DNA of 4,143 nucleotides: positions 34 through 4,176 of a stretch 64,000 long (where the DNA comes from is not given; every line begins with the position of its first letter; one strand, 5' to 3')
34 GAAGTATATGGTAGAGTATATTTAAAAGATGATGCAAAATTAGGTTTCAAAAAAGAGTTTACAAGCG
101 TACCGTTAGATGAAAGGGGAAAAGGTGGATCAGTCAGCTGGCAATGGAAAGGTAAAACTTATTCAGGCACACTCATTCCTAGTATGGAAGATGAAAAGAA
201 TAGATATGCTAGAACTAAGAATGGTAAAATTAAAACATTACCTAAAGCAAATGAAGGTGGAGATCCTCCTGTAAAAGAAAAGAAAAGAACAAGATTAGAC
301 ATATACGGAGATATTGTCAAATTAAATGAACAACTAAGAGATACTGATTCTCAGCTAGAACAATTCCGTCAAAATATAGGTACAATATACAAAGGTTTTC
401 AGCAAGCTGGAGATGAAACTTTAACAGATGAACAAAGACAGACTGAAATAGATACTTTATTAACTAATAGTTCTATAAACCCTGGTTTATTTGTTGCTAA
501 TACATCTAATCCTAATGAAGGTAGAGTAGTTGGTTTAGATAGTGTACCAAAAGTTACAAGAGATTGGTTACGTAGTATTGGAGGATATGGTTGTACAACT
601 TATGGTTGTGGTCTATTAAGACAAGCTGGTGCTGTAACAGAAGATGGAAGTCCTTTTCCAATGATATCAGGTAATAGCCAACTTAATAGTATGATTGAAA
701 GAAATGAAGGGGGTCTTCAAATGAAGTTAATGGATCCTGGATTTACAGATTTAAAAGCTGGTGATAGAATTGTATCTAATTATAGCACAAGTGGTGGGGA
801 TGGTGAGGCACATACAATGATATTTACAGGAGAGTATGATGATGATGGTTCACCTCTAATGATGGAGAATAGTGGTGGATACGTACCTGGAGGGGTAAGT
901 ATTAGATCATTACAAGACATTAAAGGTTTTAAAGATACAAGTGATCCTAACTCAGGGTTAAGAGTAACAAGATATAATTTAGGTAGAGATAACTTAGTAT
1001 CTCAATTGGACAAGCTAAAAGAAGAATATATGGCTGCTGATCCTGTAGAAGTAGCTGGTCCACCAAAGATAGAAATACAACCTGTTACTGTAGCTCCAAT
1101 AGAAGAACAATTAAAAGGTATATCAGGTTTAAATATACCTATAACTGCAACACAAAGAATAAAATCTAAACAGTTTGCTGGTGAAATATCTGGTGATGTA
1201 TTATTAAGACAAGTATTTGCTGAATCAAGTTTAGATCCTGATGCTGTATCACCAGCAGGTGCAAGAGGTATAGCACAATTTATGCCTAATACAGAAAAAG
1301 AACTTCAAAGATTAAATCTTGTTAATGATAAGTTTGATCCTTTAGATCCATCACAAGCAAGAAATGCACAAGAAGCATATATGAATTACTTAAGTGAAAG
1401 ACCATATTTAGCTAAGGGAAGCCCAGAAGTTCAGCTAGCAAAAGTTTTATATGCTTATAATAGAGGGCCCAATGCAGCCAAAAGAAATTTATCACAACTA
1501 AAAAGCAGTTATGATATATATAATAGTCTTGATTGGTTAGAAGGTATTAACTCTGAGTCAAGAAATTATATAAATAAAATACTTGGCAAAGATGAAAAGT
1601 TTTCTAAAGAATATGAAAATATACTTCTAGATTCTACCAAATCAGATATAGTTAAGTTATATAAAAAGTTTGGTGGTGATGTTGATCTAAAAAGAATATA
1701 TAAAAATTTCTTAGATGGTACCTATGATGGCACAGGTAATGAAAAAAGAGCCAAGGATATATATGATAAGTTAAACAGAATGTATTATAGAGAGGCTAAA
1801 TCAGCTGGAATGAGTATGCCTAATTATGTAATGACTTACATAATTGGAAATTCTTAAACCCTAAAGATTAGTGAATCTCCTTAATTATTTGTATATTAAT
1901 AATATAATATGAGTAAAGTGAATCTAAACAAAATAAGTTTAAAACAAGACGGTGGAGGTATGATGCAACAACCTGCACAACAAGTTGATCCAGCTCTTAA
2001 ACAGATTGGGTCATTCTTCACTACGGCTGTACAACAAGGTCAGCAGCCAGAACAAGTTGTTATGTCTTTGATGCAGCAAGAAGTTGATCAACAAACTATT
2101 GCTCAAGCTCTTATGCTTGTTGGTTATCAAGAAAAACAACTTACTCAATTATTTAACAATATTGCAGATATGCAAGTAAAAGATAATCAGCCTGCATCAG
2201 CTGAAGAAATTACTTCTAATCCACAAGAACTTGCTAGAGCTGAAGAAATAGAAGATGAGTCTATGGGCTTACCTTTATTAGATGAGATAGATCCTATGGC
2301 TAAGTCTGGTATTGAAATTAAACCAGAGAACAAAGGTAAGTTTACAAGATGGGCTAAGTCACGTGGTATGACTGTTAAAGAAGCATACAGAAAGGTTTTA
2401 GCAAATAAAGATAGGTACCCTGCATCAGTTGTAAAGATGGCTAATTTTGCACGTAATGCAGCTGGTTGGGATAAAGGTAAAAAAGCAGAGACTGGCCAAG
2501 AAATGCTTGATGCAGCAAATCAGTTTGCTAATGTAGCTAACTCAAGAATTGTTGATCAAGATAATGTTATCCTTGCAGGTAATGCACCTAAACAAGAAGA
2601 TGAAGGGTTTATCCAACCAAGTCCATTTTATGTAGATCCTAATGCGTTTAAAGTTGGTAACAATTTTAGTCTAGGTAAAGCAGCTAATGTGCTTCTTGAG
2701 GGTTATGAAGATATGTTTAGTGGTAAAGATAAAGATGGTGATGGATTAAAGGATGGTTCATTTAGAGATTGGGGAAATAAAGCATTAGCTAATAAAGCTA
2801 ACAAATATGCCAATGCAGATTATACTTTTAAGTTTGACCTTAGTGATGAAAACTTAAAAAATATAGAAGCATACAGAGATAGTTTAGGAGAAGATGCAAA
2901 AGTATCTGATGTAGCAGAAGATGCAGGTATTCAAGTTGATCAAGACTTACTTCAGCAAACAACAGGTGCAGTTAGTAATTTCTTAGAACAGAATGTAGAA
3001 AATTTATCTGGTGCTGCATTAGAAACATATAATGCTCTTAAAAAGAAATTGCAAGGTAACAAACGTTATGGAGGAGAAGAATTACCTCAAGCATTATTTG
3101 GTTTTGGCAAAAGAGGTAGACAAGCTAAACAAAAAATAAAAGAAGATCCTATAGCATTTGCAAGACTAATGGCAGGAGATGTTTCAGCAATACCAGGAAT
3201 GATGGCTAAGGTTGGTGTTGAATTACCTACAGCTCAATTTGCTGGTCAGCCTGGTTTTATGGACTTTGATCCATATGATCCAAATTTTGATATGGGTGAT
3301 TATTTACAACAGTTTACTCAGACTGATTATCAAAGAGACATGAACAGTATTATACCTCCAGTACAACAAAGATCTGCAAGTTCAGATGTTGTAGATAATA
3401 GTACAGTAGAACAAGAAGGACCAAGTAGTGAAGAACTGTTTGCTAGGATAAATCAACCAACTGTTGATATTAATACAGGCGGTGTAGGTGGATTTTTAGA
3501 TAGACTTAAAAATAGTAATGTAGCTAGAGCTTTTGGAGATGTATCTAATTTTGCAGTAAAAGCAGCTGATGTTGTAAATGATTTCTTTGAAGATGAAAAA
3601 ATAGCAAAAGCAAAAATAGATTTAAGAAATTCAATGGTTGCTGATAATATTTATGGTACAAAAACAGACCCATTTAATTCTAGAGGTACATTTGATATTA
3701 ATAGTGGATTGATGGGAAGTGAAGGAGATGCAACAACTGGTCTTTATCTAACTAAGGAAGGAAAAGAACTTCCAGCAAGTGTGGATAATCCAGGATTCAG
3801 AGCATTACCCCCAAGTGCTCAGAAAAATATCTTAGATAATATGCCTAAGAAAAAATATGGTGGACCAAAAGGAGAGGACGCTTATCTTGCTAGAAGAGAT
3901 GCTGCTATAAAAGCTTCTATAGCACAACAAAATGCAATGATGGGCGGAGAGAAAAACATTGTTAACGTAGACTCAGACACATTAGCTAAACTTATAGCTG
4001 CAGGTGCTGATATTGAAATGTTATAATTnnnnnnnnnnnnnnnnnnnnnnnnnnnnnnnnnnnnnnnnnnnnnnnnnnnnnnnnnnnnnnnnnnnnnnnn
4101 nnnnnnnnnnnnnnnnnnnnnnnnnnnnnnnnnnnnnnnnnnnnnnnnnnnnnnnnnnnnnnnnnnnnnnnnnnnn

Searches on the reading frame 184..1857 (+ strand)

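Call 29: search_protein_families(library=phrogs, proteins=[window:184-1857:+], max_evalue=0.00001)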
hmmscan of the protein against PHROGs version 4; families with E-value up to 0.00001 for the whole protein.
window:184-1857:+ (557 aa): 4 families
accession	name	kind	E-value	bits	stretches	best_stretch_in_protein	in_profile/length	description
phrog_669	-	lysis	4.2e-20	71.8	1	342-475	941-1058/1946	endolysin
phrog_342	-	head and packaging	4.7e-16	59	1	335-475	28-148/1235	internal virion protein with endolysin domain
phrog_2013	-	tail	2.6e-14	53.9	1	337-468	483-587/657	lytic tail protein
phrog_28504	-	tail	3e-07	30.6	1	335-469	246-359/597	lytic tail fiber protein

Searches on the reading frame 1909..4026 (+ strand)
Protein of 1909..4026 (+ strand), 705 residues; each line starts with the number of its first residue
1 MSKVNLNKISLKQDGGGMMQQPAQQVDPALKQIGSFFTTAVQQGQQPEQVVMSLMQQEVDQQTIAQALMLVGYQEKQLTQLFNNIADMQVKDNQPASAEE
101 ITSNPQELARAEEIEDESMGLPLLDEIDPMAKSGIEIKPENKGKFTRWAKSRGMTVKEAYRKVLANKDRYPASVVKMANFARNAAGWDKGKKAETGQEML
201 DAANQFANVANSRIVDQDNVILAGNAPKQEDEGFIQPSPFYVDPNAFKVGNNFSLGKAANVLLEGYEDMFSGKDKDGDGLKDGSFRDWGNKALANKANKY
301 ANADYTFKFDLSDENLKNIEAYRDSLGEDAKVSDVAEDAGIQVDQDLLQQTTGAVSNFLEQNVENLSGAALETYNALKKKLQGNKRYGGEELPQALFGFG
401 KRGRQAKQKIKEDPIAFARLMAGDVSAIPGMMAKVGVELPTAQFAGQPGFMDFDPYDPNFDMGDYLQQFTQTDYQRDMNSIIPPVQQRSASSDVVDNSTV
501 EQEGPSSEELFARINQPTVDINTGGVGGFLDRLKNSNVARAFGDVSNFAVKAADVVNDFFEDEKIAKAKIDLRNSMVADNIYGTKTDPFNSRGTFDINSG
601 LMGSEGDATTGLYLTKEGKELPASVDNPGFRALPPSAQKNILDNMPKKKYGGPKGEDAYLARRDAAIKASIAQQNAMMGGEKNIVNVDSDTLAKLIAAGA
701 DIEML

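Call 29: search_protein_families(library=phrogs, proteins=[window:1909-4026:+], max_evalue=0.00001)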
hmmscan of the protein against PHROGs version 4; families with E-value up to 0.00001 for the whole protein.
window:1909-4026:+ (705 aa): 1 family
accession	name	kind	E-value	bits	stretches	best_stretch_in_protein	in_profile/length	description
phrog_20603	-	unknown function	6.9e-06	27.1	0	142-181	11-50/59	-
